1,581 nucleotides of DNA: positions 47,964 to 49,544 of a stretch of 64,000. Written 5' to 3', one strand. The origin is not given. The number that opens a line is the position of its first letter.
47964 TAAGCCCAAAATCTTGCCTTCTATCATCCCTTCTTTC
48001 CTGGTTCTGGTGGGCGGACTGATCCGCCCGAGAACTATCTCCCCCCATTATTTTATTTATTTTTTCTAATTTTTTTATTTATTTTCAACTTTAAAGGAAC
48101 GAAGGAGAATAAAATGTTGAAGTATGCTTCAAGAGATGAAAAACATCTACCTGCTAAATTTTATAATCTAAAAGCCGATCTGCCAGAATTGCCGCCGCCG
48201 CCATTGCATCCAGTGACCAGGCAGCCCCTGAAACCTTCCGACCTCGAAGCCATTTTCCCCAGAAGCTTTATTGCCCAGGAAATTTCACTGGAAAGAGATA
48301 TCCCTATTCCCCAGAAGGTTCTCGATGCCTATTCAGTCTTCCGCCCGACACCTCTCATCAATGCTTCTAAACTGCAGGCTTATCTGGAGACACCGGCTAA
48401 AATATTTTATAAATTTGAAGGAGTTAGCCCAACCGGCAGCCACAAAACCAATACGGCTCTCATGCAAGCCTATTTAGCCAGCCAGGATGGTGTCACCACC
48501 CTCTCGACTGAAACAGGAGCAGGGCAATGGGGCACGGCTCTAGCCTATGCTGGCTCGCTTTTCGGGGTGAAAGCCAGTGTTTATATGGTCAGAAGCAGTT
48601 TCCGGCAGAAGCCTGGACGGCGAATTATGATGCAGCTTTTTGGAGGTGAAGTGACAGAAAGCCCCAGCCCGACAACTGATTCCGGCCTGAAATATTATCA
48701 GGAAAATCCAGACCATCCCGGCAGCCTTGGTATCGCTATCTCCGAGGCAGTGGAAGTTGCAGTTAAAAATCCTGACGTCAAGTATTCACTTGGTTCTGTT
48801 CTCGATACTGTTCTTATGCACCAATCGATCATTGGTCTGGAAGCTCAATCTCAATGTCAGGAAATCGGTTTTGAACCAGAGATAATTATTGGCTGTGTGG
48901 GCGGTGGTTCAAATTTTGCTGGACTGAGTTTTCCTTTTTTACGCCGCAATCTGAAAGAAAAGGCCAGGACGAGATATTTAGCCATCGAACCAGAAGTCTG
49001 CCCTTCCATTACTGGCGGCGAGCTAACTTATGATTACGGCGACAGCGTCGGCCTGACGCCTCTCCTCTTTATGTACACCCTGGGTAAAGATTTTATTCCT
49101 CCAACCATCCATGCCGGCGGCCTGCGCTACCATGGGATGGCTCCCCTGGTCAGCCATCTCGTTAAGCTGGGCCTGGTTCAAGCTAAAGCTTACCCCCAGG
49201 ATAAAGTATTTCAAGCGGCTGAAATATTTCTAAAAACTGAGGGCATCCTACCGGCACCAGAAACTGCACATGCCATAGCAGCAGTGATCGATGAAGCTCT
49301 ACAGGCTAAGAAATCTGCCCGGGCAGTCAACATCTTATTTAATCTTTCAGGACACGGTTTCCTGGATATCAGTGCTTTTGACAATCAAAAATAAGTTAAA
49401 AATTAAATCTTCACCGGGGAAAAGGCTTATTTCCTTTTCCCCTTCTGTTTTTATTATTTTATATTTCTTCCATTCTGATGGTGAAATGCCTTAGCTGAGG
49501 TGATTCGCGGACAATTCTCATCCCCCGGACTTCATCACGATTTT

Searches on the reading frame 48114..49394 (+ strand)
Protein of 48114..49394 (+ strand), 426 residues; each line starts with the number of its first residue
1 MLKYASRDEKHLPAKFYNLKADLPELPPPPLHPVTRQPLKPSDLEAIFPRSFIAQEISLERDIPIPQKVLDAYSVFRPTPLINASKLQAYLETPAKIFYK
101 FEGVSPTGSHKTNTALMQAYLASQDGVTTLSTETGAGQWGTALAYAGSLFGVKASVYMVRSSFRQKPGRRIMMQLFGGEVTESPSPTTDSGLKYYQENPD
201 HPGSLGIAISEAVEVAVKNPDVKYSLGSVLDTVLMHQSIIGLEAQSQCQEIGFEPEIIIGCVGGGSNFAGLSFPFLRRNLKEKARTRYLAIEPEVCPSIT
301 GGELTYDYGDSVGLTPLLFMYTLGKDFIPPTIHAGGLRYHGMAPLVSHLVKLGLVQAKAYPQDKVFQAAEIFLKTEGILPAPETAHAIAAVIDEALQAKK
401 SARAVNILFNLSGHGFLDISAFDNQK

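Call 7: search_protein_families(library=ncbifam, proteins=[window:48114-49394:+])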
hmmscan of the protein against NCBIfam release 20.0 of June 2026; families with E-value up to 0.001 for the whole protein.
window:48114-49394:+ (426 aa): 22 families
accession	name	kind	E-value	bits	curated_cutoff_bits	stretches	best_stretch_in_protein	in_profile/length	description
NF009057.0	PRK12391.1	equivalog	6.8e-192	637.9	366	1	7-424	8-424/441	TrpB-like pyridoxal phosphate-dependent enzyme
TIGR01415.1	trpB_rel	hypoth_equivalog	1.7e-181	603.6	518.85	1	12-424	1-414/419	TrpB-like pyridoxal phosphate-dependent enzyme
NF010376.0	PRK13803.1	equivalog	8e-44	150.4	819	1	68-423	251-592/600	bifunctional phosphoribosylanthranilate isomerase/tryptophan synthase subunit beta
TIGR00263.1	trpB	equivalog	1.8e-40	139.2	392.45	1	69-421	42-380/385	tryptophan synthase subunit beta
NF010375.0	PRK13802.1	equivalog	5.4e-27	94.2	1386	1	71-420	319-667/695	bifunctional indole-3-glycerol phosphate synthase/tryptophan synthase subunit beta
NF004996.0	PRK06381.1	equivalog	3.4e-15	55.9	266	1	78-180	15-112/319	threonine synthase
TIGR02079.1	THD1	equivalog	1.8e-09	36.9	440.55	1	74-180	12-113/410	threonine ammonia-lyase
NF006390.0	PRK08639.1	equivalog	2.2e-09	36.8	421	1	73-181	20-123/418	threonine ammonia-lyase IlvA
NF006050.0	PRK08197.1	equivalog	6.6e-09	35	303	1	79-160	81-160/406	threonine synthase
NF006094.0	PRK08246.1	subfamily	5.3e-08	32.6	331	1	75-182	20-119/310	serine/threonine dehydratase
NF005292.0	PRK06815.1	equivalog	7.2e-08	31.8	371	1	75-181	14-119/320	threonine/serine dehydratase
NF005147.0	PRK06608.1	equivalog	1.6e-07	30.5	380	1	77-181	23-123/339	serine/threonine dehydratase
TIGR01136.1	cysKM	subfamily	2.3e-07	30.5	344.15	1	79-183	8-109/299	cysteine synthase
TIGR01139.1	cysK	equivalog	3.6e-07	29.7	350.95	1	79-303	8-208/298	cysteine synthase A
TIGR01127.1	ilvA_1Cterm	equivalog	8.7e-07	28.2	378.75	1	79-166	1-86/380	threonine ammonia-lyase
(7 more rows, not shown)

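Call 8: search_protein_families(library=pfam, proteins=[window:48114-49394:+], max_evalue=0.01)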
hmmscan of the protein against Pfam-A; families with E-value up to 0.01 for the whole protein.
window:48114-49394:+ (426 aa): 1 family
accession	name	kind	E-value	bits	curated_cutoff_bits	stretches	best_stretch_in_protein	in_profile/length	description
PF00291.31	PALP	-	1.7e-34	120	35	1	76-412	5-294/295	Pyridoxal-phosphate dependent enzyme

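Call 9: find_homologous_proteins(query=window:48114-49394:+, max_evalue=1e-50)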
Query window:48114-49394:+ (426 aa): 8000 proteins with E <= 1e-50 among 8000 candidates; the best 120 are listed.
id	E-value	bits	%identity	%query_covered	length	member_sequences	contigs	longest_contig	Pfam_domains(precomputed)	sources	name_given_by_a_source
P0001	1.8e-283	958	100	100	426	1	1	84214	PF00291.32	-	-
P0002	4.1e-260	881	90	100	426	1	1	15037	PF00291.32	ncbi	-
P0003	1.4e-259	879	90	100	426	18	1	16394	PF00291.32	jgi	-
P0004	5.2e-257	870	90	100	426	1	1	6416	PF00291.32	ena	-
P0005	1.7e-256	869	89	100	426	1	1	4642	PF00291.32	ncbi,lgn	-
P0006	4.1e-253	858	87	100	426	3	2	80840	PF00291.32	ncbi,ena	-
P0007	3.1e-252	855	86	100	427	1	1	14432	PF00291.32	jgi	-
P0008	1.8e-251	852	86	100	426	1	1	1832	PF00291.32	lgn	-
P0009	2.9e-251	851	86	100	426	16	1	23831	PF00291.32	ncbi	-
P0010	3.4e-251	851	86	100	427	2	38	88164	PF00291.32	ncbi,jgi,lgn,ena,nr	ncbi:MAG TPA: TrpB-like pyridoxal phosphate-dependent enzyme [Candidatus Saccharicenans sp.]|nr:TrpB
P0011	3.3e-250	848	87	100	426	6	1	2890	PF00291.32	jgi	-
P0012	1.1e-239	813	82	100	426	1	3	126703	PF00291.32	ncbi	ncbi:MAG: TrpB-like pyridoxal phosphate-dependent enzyme [Candidatus Saccharicenans sp.]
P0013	1.6e-239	813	82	100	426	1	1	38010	PF00291.32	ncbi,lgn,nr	ncbi:MAG: TrpB-like pyridoxal phosphate-dependent enzyme [Candidatus Aminicenantes bacterium]|nr:MAG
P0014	4.3e-239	811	82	100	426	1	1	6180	PF00291.32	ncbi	ncbi:MAG: TrpB-like pyridoxal phosphate-dependent enzyme [Candidatus Saccharicenans sp.]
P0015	6.8e-238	807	82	99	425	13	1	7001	PF00291.32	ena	-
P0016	3.5e-236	802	80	100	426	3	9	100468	PF00291.32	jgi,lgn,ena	jgi:pyridoxal-phosphate dependent TrpB-like enzyme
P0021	4.0e-227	772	77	100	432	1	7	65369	PF00291.32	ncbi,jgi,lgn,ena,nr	ncbi:MAG: TrpB-like pyridoxal phosphate-dependent enzyme [Acidobacteriota bacterium]|nr:TrpB-like py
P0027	5.9e-218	742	75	100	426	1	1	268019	PF00291.32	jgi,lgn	jgi:tryptophan synthase beta chain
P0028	6.1e-217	738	74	99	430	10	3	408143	PF00291.32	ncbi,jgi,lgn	jgi:tryptophan synthase beta chain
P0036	3.5e-211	719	72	100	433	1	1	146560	PF00291.32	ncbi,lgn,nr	ncbi:MAG: TrpB-like pyridoxal phosphate-dependent enzyme [Candidatus Saccharicenans sp.]|nr:TrpB-lik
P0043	5.5e-208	709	71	100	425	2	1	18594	PF00291.32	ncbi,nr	ncbi:MAG TPA: TrpB-like pyridoxal phosphate-dependent enzyme [Acidobacteria bacterium]|nr:TrpB-like 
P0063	3.8e-204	696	69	100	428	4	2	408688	PF00291.32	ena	-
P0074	2.2e-203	694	71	100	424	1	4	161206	PF00291.32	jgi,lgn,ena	-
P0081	9.9e-203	692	70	100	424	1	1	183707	PF00291.32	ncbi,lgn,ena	-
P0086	1.5e-202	691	70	100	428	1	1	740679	PF00291.32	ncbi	-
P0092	2.8e-202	690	70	100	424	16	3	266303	PF00291.32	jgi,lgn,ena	-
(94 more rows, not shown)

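Call 10: find_related_loci(query=window:48114-49394:+, collection=genome_contigs, flank=4000)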
Query window:48114-49394:+ (426 aa) in genome_contigs; peptide patterns used: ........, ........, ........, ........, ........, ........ (x = any residue, [..] = any of these).
240 stretches matched a pattern; 191 encode a relative of the query (tblastn E <= 1e-3); the best 80 are kept; 80 distinct loci.
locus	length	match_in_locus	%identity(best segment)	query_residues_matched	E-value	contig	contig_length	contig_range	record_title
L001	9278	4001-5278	90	1-426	0e+0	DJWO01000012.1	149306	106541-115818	MAG TPA_asm: Candidatus Aminicenantes bacterium UBA6228 UBA6228_contig_34716, whole genome shotgun sequence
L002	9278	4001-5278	90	1-426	0e+0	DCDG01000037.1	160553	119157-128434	MAG TPA_asm: Candidatus Aminicenantes bacterium UBA1061 UBA1061_contig_16, whole genome shotgun sequence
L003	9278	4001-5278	86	1-426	0e+0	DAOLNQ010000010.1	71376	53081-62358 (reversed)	MAG TPA_asm: Candidatus Saccharicenans sp. isolate AMR_MDS_4783 NODE_469_length_71376_cov_40.456163, whole genome shotgu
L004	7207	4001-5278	82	1-426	0e+0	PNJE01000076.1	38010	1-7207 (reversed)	MAG: Candidatus Aminicenantes bacterium isolate ARK-02 NODE_88_length_38010_cov_7.41937, whole genome shotgun sequence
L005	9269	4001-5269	68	1-423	0e+0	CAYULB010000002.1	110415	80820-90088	MAG TPA_asm: uncultured Eubacteriales bacterium isolate SRP141376_co1_340 genome assembly, contig: NODE_428_length_11041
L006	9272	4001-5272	68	1-424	0e+0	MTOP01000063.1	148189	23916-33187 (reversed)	MAG: Candidatus Aminicenantes bacterium JdFR-80 JGI24020J35080_1000061, whole genome shotgun sequence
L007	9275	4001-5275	68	1-425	0e+0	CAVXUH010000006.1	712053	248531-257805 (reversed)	MAG: Candidatus Aminicenantes bacterium isolate MFD05942.bin.1.3 genome assembly, contig: contig_27651, whole genome sho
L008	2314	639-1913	66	1-422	0e+0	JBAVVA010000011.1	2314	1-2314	MAG: Candidatus Aminicenantales bacterium isolate MFD01683_ilm_asm_bin15 k127_945, whole genome shotgun sequence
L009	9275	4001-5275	65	1-422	0e+0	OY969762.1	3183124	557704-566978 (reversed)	MAG: Candidatus Aminicenantes bacterium isolate MFD04408.bin.c.1 genome assembly, chromosome: 1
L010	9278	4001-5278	67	1-426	0e+0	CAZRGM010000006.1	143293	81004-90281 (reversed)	MAG TPA_asm: uncultured Eubacteriales bacterium isolate SRP067234_co1_329 genome assembly, contig: k99_450649, whole gen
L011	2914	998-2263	55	1-422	8e-170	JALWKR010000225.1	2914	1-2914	MAG: Persephonella sp. isolate M17_metabat2_scaf2bin.002 M17_NODE_53913_length_2914_cov_5.896304, whole genome shotgun s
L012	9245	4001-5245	55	8-422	6e-160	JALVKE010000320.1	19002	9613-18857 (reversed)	MAG: Persephonella sp. isolate A1_metabat2_scaf2bin.131 A1_NODE_939_length_19002_cov_4.595656, whole genome shotgun sequ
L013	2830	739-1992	55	13-424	2e-162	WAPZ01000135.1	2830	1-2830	MAG: Candidatus Heimdallarchaeota archaeon isolate S146_22 k151_232199, whole genome shotgun sequence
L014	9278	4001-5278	73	1-425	0e+0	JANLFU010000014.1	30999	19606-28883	MAG: Candidatus Saccharicenans sp. isolate A05DMB19 NODE_14_length_30999_cov_34.696355, whole genome shotgun sequence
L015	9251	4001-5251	56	9-424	6e-152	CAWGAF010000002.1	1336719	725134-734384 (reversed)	MAG: uncultured Chloroflexia bacterium isolate MFD04408.bin.2.19 genome assembly, contig: contig_36051, whole genome sho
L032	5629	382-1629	51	8-422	3e-139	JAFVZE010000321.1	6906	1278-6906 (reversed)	MAG: Kiritimatiellae bacterium isolate RGIG5528 Sheep_Colon.Co__c2466525, whole genome shotgun sequence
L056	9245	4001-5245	50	9-422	7e-136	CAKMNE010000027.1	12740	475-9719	MAG TPA_asm: uncultured Bacteroidales bacterium isolate ERR2244943_bin.51_metaWRAP_v1.1_MAG genome assembly, contig: NOD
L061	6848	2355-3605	50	9-424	2e-136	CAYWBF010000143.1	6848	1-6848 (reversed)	MAG TPA_asm: uncultured Eubacteriales bacterium isolate SRP242652_co2_15 genome assembly, contig: NODE_11622_length_6848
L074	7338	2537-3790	50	4-422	2e-135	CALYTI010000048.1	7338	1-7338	MAG: uncultured Bacteroidales bacterium isolate SRR7188237_bin.55_metaWRAP_v1.3_MAG genome assembly, contig: ERZ9280832.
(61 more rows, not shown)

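Call 15: find_related_loci(query=A1, collection=metagenome_contigs, flank=2500)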
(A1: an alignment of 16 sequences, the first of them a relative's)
Query A1 (426 aa) in metagenome_contigs; peptide patterns used: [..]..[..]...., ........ (x = any residue, [..] = any of these).
600 stretches matched a pattern (row limit reached: there are more); 597 encode a relative of the query (tblastn E <= 1e-3); the best 80 are kept; 80 distinct loci.
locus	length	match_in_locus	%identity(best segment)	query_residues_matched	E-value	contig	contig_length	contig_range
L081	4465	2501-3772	66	1-424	0e+0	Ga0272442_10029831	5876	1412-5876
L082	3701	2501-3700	71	1-400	0e+0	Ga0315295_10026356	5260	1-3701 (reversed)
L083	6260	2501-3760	65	3-422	9e-178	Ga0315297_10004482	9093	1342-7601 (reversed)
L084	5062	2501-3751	58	8-424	8e-165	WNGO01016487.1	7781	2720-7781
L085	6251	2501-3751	58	9-424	9e-164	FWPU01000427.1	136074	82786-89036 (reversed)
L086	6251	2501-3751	58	9-424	5e-161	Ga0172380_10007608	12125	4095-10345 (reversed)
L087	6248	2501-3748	58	9-423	1e-159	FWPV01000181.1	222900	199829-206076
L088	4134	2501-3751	56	8-424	4e-161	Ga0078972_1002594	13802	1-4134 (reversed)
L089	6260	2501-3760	56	5-424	2e-159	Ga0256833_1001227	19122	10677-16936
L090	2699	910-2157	56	8-424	4e-168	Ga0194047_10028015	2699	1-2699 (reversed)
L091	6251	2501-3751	56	8-424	3e-158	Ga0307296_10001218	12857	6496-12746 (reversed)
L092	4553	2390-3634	54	9-424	4e-161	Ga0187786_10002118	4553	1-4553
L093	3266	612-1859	57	9-423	2e-164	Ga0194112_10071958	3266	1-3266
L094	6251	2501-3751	55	9-424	3e-157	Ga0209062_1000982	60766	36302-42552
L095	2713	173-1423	56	8-424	1e-165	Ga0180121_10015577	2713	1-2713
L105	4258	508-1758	54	8-424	1e-155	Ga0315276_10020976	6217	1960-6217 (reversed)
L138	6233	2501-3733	55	12-423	1e-151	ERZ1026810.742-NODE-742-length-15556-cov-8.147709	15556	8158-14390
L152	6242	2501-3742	55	9-423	5e-150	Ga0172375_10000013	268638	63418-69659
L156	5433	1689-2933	53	9-422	7e-152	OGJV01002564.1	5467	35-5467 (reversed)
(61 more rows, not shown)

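Call 18: find_encoding_contigs(protein=P0012, flank=2500, max_places=2)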
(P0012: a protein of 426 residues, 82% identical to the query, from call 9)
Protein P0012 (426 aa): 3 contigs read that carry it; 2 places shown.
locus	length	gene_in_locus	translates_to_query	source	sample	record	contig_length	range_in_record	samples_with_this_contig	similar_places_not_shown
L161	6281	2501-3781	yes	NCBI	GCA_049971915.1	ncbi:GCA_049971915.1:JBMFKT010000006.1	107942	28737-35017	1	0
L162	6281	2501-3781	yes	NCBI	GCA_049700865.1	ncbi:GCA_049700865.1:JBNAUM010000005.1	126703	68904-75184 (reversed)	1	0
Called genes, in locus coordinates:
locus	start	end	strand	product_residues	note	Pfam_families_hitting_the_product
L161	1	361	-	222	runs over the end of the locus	PF00440:TetR_N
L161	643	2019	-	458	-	PF01408:GFO_IDH_MocA, PF21252:Glyco_hydro_109_C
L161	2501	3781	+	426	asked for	PF00291:PALP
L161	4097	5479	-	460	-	PF01212:Beta_elim_lyase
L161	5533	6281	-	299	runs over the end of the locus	PF00294:PfkB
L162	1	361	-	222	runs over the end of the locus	PF00440:TetR_N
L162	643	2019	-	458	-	PF01408:GFO_IDH_MocA, PF21252:Glyco_hydro_109_C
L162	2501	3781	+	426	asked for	PF00291:PALP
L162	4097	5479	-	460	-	PF01212:Beta_elim_lyase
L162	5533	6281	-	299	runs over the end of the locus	PF00294:PfkB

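Call 19: find_encoding_contigs(protein=P0016, flank=2500, max_places=2)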
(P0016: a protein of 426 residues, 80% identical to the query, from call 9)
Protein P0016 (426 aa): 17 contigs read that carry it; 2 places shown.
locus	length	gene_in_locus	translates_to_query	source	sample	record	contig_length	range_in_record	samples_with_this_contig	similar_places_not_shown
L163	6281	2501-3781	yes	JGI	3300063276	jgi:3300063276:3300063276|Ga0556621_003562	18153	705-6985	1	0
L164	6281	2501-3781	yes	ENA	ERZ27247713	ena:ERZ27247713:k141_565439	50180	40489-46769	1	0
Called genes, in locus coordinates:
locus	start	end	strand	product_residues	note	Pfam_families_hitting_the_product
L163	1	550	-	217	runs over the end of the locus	PF00440:TetR_N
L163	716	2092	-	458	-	PF01408:GFO_IDH_MocA, PF21252:Glyco_hydro_109_C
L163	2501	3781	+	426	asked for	PF00291:PALP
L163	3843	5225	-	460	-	PF01212:Beta_elim_lyase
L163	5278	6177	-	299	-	PF00294:PfkB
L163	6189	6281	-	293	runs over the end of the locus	PF01048:PNP_UDP_1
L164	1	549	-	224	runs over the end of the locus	PF00440:TetR_N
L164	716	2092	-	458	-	PF01408:GFO_IDH_MocA, PF21252:Glyco_hydro_109_C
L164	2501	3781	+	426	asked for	PF00291:PALP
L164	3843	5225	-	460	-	PF01212:Beta_elim_lyase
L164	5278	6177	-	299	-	PF00294:PfkB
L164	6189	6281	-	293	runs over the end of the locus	PF01048:PNP_UDP_1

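Call 20: find_encoding_contigs(protein=P0021, flank=2500, max_places=2)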
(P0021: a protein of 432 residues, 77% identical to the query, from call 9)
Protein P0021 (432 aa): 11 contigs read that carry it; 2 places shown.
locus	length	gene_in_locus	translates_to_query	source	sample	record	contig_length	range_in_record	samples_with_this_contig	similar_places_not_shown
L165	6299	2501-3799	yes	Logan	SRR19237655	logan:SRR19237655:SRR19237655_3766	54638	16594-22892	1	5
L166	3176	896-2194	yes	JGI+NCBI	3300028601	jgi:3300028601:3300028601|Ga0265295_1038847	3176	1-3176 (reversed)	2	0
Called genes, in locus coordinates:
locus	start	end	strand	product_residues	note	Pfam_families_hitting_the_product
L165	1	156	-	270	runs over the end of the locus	PF01578:Cytochrom_C_asm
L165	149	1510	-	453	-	PF05140:ResB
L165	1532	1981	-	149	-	PF02082:Rrf2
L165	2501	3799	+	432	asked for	PF00291:PALP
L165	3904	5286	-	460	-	PF01212:Beta_elim_lyase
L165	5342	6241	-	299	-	PF00294:PfkB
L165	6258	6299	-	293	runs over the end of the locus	PF01048:PNP_UDP_1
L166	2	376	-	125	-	PF02082:Rrf2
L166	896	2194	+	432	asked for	PF00291:PALP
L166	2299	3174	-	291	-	PF01212:Beta_elim_lyase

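Call 21: find_encoding_contigs(protein=P0027, flank=2500, max_places=2)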
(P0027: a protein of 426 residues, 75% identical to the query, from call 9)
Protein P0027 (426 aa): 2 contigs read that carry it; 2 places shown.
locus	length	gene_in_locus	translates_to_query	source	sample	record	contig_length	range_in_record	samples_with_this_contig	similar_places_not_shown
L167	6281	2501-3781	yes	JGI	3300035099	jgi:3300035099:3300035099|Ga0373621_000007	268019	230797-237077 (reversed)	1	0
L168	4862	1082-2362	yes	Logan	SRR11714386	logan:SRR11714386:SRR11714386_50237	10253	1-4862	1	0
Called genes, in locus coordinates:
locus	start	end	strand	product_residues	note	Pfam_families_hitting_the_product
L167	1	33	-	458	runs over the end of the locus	PF01408:GFO_IDH_MocA, PF21252:Glyco_hydro_109_C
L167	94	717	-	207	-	-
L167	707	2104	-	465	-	PF01546:Peptidase_M20 (weak), PF04389:Peptidase_M28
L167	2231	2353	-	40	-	-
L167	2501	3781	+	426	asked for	PF00291:PALP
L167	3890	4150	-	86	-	-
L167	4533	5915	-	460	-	PF01212:Beta_elim_lyase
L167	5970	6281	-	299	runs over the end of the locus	PF00294:PfkB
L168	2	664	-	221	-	?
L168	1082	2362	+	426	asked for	PF00291:PALP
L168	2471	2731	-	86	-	-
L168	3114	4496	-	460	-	PF01212:Beta_elim_lyase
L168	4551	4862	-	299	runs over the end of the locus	PF00294:PfkB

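Call 22: find_encoding_contigs(protein=P0028, flank=2500, max_places=1)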
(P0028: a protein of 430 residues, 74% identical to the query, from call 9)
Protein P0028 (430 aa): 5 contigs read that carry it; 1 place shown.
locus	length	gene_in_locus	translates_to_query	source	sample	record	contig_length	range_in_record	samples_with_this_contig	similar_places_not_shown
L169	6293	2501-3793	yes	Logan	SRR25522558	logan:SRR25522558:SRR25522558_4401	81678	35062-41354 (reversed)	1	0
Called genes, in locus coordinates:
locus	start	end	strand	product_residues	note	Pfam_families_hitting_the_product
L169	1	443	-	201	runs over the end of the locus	-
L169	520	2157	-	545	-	PF04389:Peptidase_M28, PF01546:Peptidase_M20 (weak)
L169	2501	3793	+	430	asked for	PF00291:PALP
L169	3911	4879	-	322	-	-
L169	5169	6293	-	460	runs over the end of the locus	PF01212:Beta_elim_lyase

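Call 23: find_encoding_contigs(protein=P0036, flank=2500, max_places=1)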
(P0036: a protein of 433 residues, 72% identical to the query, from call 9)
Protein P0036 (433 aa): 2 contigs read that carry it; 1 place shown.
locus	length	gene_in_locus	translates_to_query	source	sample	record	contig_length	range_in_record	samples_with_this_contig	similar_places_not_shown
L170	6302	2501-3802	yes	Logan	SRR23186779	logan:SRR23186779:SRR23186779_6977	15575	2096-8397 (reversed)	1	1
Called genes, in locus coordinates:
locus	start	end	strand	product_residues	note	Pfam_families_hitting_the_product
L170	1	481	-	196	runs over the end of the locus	-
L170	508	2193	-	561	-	PF01546:Peptidase_M20 (faint), PF04389:Peptidase_M28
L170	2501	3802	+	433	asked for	PF00291:PALP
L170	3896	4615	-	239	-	-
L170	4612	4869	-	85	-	-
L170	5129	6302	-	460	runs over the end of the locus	PF01212:Beta_elim_lyase, PF05889:SepSecS (faint)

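Call 24: find_encoding_contigs(protein=P0043, flank=2500, max_places=1)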
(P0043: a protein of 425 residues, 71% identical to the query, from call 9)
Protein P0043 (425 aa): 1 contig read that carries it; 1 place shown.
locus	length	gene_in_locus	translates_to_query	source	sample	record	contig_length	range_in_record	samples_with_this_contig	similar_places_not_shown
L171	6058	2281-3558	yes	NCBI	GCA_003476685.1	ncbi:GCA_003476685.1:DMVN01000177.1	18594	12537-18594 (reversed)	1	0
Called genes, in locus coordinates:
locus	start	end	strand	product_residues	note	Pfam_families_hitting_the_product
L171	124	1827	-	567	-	PF01546:Peptidase_M20 (faint), PF04389:Peptidase_M28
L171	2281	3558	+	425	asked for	PF00291:PALP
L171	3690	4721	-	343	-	-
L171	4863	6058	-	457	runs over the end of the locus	PF01212:Beta_elim_lyase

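Call 25: find_encoding_contigs(protein=P0063, flank=2500, max_places=1)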
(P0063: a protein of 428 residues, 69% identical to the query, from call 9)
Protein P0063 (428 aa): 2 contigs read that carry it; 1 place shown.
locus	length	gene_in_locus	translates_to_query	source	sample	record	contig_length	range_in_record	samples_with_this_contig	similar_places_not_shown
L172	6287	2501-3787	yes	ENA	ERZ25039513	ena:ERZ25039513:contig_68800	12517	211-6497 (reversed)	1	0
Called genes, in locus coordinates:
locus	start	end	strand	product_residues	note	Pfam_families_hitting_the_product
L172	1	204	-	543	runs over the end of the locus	PF04389:Peptidase_M28, PF01546:Peptidase_M20 (weak)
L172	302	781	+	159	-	PF00383:dCMP_cyt_deam_1, PF14437:MafB19-deam, PF14439:Bd3614-deam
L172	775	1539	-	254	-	-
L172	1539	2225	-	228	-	PF00753:Lactamase_B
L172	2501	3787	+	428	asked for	PF00291:PALP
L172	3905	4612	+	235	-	PF17115:Toast_rack_N, PF09922:LiaF-like_C (weak)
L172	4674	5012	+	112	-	-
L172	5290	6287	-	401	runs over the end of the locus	?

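Call 26: find_encoding_contigs(protein=P0074, flank=2500, max_places=1)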
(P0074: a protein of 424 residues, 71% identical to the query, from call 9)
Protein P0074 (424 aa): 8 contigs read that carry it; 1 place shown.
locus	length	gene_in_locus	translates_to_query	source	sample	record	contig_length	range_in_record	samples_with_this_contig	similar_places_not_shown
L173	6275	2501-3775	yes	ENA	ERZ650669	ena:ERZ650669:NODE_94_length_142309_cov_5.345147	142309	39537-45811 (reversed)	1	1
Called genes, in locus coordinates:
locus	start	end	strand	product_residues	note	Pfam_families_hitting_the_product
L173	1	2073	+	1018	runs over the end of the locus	PF00930:DPPIV_N (faint), PF25174:Beta-prop_THOC3 (faint), PF26550:Tricorn_2nd, PF07676:PD40 (weak), PF26549:Tricorn_N, PF07676:PD40, PF01103:Omp85 (weak)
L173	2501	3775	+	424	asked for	PF00291:PALP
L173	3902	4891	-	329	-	PF02423:OCD_Mu_crystall, PF01488:Shikimate_DH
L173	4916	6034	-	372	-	PF00155:Aminotran_1_2, PF00266:Aminotran_5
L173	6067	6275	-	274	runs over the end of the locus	-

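Call 27: find_encoding_contigs(protein=P0086, flank=2500, max_places=1)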
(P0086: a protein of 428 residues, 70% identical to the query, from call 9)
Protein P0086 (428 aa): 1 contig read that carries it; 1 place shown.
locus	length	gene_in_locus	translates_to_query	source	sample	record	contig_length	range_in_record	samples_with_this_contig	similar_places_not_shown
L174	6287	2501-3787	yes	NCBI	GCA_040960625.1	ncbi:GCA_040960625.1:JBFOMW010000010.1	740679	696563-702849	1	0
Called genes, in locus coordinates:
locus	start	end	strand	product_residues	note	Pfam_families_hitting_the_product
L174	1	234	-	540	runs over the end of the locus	PF04389:Peptidase_M28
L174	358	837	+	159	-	PF00383:dCMP_cyt_deam_1, PF14437:MafB19-deam, PF14439:Bd3614-deam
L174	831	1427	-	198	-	-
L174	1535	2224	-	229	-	PF00753:Lactamase_B, PF12706:Lactamase_B_2 (weak)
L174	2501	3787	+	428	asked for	PF00291:PALP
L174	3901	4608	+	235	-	PF17115:Toast_rack_N, PF09922:LiaF-like_C (weak)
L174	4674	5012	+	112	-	-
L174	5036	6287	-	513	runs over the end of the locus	PF00801:PKD (weak), PF18911:PKD_4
